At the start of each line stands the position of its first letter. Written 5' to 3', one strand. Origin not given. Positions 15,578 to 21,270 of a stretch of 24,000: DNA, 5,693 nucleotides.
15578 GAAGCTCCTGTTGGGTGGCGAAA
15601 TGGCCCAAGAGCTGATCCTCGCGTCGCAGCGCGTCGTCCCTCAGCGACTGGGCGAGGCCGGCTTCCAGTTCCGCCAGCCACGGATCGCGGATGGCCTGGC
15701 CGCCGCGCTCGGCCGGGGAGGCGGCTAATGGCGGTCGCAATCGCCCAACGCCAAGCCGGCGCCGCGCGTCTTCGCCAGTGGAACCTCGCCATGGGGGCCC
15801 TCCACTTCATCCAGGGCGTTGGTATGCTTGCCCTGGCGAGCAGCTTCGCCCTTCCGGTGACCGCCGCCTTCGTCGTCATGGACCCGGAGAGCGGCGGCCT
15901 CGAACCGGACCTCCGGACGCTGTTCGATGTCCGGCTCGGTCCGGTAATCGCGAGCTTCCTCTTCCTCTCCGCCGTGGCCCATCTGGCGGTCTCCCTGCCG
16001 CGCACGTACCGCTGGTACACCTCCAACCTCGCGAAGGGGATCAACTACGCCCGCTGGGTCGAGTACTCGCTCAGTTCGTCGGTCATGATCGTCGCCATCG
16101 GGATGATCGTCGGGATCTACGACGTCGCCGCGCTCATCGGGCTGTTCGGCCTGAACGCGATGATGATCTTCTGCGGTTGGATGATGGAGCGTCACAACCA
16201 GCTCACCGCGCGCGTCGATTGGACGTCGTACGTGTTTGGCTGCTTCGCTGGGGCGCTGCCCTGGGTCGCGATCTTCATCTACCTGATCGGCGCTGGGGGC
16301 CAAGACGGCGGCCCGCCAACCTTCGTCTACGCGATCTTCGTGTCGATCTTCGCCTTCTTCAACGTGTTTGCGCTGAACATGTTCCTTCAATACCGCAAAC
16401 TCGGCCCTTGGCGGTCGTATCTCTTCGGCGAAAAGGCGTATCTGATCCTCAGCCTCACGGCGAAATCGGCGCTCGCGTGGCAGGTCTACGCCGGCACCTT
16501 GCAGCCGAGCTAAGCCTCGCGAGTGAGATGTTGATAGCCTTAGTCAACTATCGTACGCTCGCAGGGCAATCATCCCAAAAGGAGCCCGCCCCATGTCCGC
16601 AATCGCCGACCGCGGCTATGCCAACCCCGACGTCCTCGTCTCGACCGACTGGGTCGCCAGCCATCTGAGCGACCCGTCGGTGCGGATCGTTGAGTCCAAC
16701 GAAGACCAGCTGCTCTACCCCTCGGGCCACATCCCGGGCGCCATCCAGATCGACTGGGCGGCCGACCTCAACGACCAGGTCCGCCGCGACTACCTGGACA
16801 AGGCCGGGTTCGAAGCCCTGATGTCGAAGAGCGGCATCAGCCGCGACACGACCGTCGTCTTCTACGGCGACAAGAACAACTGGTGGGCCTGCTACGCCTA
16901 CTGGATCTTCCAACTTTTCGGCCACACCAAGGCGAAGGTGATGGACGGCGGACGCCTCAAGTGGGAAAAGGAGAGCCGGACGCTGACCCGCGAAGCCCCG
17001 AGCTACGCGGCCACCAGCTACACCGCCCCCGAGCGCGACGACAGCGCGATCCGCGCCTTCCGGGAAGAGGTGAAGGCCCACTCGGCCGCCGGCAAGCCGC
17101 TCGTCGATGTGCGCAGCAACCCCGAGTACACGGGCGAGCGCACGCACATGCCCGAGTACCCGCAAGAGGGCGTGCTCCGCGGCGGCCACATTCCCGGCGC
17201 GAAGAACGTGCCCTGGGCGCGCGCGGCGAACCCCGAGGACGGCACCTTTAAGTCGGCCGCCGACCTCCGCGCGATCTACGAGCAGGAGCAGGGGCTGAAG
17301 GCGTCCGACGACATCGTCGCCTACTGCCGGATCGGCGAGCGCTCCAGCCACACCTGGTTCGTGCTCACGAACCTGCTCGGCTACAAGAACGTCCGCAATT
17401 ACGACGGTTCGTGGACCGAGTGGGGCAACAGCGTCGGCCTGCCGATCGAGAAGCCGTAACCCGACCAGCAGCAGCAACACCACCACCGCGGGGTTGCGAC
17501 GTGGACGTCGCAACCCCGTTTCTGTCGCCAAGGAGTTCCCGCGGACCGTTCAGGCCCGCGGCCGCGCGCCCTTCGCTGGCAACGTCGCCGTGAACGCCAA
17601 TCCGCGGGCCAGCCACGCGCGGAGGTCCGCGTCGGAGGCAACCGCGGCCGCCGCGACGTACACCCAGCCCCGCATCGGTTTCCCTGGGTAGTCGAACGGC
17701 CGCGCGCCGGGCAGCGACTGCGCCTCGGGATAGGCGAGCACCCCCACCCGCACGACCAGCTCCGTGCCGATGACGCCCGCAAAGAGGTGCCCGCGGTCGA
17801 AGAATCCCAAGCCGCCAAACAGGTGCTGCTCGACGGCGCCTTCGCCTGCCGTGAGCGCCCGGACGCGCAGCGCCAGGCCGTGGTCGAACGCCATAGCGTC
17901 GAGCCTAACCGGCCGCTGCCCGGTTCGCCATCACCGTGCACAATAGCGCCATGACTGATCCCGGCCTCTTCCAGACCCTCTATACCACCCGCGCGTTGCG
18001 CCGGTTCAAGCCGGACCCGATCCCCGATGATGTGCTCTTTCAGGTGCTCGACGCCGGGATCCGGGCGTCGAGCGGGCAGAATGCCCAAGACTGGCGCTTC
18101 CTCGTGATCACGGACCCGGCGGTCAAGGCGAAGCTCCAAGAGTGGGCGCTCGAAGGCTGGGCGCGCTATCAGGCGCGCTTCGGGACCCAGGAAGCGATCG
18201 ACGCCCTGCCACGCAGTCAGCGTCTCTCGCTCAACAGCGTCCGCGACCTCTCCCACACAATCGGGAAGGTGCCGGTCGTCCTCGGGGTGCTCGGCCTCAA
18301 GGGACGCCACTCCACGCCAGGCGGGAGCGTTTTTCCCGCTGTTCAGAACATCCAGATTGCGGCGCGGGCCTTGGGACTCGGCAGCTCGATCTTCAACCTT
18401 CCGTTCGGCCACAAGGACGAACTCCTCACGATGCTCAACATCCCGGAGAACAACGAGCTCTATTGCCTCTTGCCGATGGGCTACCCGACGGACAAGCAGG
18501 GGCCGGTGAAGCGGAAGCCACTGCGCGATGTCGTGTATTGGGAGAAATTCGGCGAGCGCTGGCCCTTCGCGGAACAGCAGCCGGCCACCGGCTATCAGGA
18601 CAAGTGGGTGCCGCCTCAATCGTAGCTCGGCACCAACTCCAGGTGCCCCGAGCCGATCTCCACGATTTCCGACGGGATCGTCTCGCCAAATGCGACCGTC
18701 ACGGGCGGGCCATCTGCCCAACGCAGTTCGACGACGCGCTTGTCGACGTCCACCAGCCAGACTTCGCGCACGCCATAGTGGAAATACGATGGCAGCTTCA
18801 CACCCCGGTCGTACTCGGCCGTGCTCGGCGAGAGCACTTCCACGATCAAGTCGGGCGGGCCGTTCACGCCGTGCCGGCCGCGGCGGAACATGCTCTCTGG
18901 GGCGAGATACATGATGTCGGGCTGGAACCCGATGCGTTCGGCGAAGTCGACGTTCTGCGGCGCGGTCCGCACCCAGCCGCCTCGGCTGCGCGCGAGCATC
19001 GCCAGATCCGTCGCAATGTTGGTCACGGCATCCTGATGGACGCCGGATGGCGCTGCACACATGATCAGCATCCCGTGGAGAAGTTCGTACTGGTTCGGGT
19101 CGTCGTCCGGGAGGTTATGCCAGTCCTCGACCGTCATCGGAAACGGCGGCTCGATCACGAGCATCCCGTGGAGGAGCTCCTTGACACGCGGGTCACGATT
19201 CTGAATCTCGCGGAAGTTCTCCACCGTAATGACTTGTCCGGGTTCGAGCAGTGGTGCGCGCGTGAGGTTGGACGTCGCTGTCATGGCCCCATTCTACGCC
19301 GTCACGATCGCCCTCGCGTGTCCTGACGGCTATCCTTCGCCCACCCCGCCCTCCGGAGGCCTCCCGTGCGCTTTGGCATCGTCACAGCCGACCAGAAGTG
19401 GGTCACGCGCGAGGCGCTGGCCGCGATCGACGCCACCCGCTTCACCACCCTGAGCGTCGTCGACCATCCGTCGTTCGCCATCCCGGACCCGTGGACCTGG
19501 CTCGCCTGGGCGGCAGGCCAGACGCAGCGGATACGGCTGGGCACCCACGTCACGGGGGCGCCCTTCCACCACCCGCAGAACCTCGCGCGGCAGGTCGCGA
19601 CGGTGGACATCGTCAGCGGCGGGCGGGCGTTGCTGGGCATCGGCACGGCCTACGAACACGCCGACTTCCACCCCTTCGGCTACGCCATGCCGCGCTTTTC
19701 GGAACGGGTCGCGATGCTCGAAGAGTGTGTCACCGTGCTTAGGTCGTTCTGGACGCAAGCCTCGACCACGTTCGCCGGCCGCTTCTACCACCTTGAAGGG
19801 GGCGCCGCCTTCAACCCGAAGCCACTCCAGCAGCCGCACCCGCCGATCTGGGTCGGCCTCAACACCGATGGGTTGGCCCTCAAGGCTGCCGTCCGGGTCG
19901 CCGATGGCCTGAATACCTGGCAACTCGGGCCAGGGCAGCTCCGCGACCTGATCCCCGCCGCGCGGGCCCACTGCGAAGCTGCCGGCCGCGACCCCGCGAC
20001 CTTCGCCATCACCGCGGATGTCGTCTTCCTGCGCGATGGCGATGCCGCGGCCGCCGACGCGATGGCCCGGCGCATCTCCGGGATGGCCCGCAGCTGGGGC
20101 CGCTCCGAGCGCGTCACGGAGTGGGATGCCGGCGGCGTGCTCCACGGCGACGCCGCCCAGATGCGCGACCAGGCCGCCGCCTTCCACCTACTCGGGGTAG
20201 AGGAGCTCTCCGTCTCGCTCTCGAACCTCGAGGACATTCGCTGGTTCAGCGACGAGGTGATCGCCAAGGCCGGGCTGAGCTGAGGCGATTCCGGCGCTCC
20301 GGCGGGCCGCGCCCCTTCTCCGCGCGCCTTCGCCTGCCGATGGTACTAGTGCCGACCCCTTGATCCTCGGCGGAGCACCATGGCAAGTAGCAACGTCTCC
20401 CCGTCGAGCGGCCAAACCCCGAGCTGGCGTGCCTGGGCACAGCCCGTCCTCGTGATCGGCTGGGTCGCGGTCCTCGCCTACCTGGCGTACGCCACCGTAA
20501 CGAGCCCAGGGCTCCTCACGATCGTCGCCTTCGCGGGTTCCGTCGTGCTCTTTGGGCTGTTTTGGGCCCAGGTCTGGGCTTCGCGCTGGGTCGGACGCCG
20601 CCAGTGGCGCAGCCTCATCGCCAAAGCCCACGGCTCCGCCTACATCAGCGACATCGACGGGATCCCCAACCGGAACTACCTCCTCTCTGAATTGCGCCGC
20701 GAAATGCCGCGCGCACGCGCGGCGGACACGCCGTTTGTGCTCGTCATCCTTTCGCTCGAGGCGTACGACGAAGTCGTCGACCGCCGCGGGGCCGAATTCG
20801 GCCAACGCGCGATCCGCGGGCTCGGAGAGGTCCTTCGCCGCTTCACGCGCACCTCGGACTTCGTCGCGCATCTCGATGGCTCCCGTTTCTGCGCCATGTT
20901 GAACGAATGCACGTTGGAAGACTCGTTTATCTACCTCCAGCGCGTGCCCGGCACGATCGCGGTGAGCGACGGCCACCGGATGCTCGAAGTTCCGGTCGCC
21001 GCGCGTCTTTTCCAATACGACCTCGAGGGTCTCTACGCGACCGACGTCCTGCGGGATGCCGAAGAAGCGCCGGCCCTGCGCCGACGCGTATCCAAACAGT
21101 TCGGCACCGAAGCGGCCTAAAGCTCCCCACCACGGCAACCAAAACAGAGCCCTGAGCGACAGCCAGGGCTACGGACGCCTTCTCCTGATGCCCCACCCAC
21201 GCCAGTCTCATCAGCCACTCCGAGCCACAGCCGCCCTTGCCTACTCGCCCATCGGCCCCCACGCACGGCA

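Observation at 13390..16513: A cobalamin-photoreceptor regulator (CarH/LitR type) heads a translationally coupled operon that ends in a heliorhodopsin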

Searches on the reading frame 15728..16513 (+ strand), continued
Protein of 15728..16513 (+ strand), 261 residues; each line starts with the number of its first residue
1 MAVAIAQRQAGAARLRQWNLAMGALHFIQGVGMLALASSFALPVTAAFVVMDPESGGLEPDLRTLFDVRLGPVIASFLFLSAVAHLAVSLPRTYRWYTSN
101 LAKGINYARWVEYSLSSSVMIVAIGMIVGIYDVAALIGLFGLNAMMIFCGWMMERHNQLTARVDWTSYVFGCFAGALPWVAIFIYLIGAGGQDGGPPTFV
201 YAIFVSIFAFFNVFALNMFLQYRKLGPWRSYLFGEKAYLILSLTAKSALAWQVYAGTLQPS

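Call 73: search_solved_structures(query=window:15728-16510:+, max_evalue=1e-10, show_alignments=1)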
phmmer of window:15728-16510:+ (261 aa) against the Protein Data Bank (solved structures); distinct sequences matched with E-value up to 1e-10: 6.
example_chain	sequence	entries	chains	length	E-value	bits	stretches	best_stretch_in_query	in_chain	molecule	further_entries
6is6_A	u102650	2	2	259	1.8e-73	250.8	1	13-260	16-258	heliorhodopsin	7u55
7clj_A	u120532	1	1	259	4.4e-73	249.5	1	13-260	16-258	heliorhodopsin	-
9ljj_A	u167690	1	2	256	1.1e-62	215.4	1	15-260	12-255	Heliorhodopsin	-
6su3_X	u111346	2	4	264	1.2e-62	215.2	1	15-260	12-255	48C12 heliorhodopsin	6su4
6uh3_A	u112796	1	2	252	6.2e-62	212.9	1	15-258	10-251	Heliorhodopsin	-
9vfc_A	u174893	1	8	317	1.2e-46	162.9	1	14-261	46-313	heliorhodopsin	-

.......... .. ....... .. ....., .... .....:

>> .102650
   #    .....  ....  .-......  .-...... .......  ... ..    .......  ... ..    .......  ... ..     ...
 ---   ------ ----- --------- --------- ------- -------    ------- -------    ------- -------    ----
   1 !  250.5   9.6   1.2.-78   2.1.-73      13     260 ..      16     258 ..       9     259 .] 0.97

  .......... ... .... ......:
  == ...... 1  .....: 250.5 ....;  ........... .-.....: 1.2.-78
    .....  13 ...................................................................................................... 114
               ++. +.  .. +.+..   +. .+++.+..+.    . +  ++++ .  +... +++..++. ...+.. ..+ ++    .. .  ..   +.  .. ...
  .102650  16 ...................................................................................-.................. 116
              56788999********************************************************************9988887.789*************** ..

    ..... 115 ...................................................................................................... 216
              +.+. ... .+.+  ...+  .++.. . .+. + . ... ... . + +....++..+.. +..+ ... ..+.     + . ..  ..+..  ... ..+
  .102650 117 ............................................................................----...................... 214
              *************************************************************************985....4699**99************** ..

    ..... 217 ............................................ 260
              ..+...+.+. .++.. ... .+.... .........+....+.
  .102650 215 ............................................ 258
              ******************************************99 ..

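Call 87: search_protein_families(library=pfam, proteins=[L061:3351-4307:-, L050:7695-8009:-, L084:5878-6657:-, L083:6309-6920:+, L083:1028-1387:-, L083:591-1031:-, L065:10823-12115:+, L019:10780-11691:+], max_evalue=0.01)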
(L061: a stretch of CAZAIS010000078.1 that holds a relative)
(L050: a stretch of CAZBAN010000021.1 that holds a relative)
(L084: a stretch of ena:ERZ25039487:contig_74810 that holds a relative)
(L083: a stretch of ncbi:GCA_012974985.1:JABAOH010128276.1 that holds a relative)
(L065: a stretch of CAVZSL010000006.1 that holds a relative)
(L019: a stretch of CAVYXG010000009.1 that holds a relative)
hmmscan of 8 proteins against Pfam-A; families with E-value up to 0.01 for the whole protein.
L061:3351-4307:- (319 aa): 5 families
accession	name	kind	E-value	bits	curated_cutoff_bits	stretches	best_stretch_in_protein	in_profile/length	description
PF06445.20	GyrI-like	-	8.3e-19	68.8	26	1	169-316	2-152/155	GyrI-like small molecule binding domain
PF13411.12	MerR_1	-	7.5e-15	55.2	21.6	1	55-123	1-67/69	MerR HTH family regulatory protein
PF00376.29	MerR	-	5.6e-11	42.5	28.2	1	56-94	1-38/38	MerR family regulatory protein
PF14526.11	Cass2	-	6.6e-05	23.6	27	1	212-301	44-138/150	Integron-associated effector binding protein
PF09278.17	MerR-DNA-bind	-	0.0001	23.3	25.4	1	104-153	6-60/65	MerR, DNA binding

L050:7695-8009:- (105 aa): 3 families
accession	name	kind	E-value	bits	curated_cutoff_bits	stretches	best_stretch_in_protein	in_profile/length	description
PF13411.12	MerR_1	-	1.6e-17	63.8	21.6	1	11-78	1-67/69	MerR HTH family regulatory protein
PF00376.29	MerR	-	9.9e-13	48.1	28.2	1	13-48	2-38/38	MerR family regulatory protein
PF13591.12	MerR_2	-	7.9e-11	42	29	1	21-94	11-83/84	MerR HTH family regulatory protein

L084:5878-6657:- (259 aa): 0 families

L083:6309-6920:+ (203 aa): 0 families

L083:1028-1387:- (119 aa): 7 families
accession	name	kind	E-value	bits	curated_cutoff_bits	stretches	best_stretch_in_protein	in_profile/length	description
PF12728.13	HTH_17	-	1.8e-13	50.9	27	1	13-56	2-45/51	Helix-turn-helix domain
PF02607.22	B12-binding_2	-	8.9e-08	32.7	23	1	73-118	2-46/74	B12 binding domain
PF13384.12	HTH_23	-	0.00014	22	24.6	1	13-34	18-39/50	Homeodomain-like domain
PF00376.29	MerR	-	0.00053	20.2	28.2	1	17-41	4-29/38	MerR family regulatory protein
PF13551.12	HTH_29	-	0.00058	20.3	28.1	1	5-35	4-35/64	Winged helix-turn helix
PF00126.33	HTH_1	-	0.0047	17.3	26.6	0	7-34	8-35/60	Bacterial regulatory helix-turn-helix protein, lysR family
PF02954.25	HTH_8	-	0.0068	16.6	22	0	8-31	13-37/42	Bacterial regulatory protein, Fis family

L083:591-1031:- (146 aa): 1 family
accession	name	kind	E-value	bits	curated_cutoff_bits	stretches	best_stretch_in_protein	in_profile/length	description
PF02310.24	B12-binding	-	5e-14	52.6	32.1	1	23-136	2-120/121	B12 binding domain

L065:10823-12115:+ (431 aa): 4 families
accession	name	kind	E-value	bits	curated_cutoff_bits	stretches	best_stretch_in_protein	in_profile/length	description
PF13411.12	MerR_1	-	4.8e-13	49.5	21.6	1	8-73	1-65/69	MerR HTH family regulatory protein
PF02607.22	B12-binding_2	-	5.6e-11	42.9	23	1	107-177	3-73/74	B12 binding domain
PF02310.24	B12-binding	-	6.3e-08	32.9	32.1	1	189-282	2-97/121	B12 binding domain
PF00376.29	MerR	-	9.1e-08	32.2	28.2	1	16-46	8-38/38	MerR family regulatory protein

L019:10780-11691:+ (304 aa): 6 families
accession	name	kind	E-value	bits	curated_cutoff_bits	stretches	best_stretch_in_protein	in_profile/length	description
PF13411.12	MerR_1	-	1.3e-12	48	21.6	1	13-78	1-65/69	MerR HTH family regulatory protein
PF00376.29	MerR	-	5.4e-10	39.4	28.2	1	18-51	5-38/38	MerR family regulatory protein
PF02607.22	B12-binding_2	-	7.5e-09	36.1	23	1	94-164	3-73/74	B12 binding domain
PF13518.12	HTH_28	-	6.8e-06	26.5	25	1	7-50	7-50/52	Helix-turn-helix domain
PF02310.24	B12-binding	-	0.00053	20.3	32.1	1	177-270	3-97/121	B12 binding domain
PF13384.12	HTH_23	-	0.0019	18.4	24.6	1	11-36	16-41/50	Homeodomain-like domain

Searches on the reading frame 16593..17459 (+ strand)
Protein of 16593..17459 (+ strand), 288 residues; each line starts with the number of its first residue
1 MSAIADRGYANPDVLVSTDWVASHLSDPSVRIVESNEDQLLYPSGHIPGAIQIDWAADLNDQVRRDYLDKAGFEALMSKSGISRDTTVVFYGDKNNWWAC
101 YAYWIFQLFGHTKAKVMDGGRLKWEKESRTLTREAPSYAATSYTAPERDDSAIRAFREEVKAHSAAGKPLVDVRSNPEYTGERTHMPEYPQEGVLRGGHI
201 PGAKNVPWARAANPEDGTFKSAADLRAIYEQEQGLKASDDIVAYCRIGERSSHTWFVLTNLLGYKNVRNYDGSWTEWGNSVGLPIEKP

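Call 3: search_protein_families(library=pfam, proteins=[window:16593-17459:+], max_evalue=0.01)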
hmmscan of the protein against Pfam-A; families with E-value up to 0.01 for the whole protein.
window:16593-17459:+ (288 aa): 1 family
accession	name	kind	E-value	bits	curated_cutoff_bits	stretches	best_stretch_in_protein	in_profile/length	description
PF00581.25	Rhodanese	-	8.6e-36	122.9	22.2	2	158-279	3-101/102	Rhodanese-like domain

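Call 4: search_protein_families(library=ncbifam, proteins=[window:16593-17459:+], max_evalue=0.01)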
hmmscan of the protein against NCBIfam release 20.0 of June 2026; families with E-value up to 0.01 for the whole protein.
window:16593-17459:+ (288 aa): 6 families
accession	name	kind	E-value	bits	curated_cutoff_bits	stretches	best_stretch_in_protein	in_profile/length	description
NF008557.0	PRK11493.1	equivalog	2.6e-36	125.2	250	1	13-287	4-279/281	3-mercaptopyruvate sulfurtransferase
NF040901.1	SeO3_TeO2_ExtH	equivalog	2e-23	83.1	200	2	216-282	283-351/430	selenite/tellurite reduction operon rhodanese-like protein ExtH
NF006444.0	PRK08762.1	equivalog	9.8e-07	27.7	449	1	233-288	64-117/387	molybdopterin-synthase adenylyltransferase MoeB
NF045521.1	rhoda_near_glyco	subfamily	9.5e-05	22.2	145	1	233-280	65-111/144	rhodanese homology domain-containing protein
TIGR03865.1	PQQ_CXXCW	subfamily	0.0056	16.6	128.05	0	43-136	77-167/167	PQQ-dependent catabolism-associated CXXCW motif protein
TIGR01244.1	TIGR01244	subfamily_domain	0.0097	15.9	85.85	0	236-257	84-105/135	TIGR01244 family sulfur transferase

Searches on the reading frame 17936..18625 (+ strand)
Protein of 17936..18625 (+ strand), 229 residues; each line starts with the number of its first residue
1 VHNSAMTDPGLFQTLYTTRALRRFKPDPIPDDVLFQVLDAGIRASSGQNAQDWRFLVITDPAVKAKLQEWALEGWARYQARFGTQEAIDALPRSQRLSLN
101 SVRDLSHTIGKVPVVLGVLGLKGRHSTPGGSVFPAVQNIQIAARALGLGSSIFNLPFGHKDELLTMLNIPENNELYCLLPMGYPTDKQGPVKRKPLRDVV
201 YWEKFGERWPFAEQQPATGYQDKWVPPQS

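Call 3: search_protein_families(library=pfam, proteins=[window:17936-18625:+], max_evalue=0.01)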
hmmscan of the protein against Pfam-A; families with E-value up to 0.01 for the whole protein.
window:17936-18625:+ (229 aa): 2 families
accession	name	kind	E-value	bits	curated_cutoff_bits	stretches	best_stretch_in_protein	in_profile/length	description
PF00881.29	Nitroreductase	-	3.3e-24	86.4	23.5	1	19-183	5-167/167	Nitroreductase family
PF14512.11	TM1586_NiRdase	-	2.9e-05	24.2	27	1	137-203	89-152/215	Putative TM nitroreductase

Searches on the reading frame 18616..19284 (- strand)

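Call 35: search_protein_families(library=pfam, proteins=[window:18616-19284:-], max_evalue=0.001)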
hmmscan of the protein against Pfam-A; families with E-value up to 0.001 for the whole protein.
window:18616-19284:- (222 aa): 1 family
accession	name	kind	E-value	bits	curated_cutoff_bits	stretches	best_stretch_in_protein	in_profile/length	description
PF05685.18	Uma2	-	2.9e-27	95.7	27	1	53-187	2-138/172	Putative restriction endonuclease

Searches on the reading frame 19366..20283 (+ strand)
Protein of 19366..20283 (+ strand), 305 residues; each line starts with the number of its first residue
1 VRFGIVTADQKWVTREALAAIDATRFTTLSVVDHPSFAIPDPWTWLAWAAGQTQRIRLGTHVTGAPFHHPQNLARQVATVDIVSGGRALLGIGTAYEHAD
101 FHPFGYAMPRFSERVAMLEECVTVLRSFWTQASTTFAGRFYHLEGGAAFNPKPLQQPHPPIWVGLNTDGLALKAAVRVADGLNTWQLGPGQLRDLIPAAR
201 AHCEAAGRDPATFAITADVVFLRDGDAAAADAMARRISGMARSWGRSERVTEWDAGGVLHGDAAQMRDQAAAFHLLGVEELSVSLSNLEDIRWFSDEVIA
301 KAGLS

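Call 35: search_protein_families(library=pfam, proteins=[window:19366-20283:+], max_evalue=0.001)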
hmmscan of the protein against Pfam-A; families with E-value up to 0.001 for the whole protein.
window:19366-20283:+ (305 aa): 1 family
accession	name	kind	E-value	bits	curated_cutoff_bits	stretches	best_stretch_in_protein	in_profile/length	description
PF00296.26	Bac_luciferase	-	1.4e-45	156.4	27.9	1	18-241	29-249/314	Luciferase-like monooxygenase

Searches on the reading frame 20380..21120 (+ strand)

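Call 35: search_protein_families(library=pfam, proteins=[window:20380-21120:+], max_evalue=0.001)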
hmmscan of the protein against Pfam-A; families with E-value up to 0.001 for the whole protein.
window:20380-21120:+ (246 aa): 1 family
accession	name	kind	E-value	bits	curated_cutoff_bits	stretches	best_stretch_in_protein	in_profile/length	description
PF00990.26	GGDEF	-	1.1e-14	55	23.8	1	94-182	8-96/161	Diguanylate cyclase, GGDEF domain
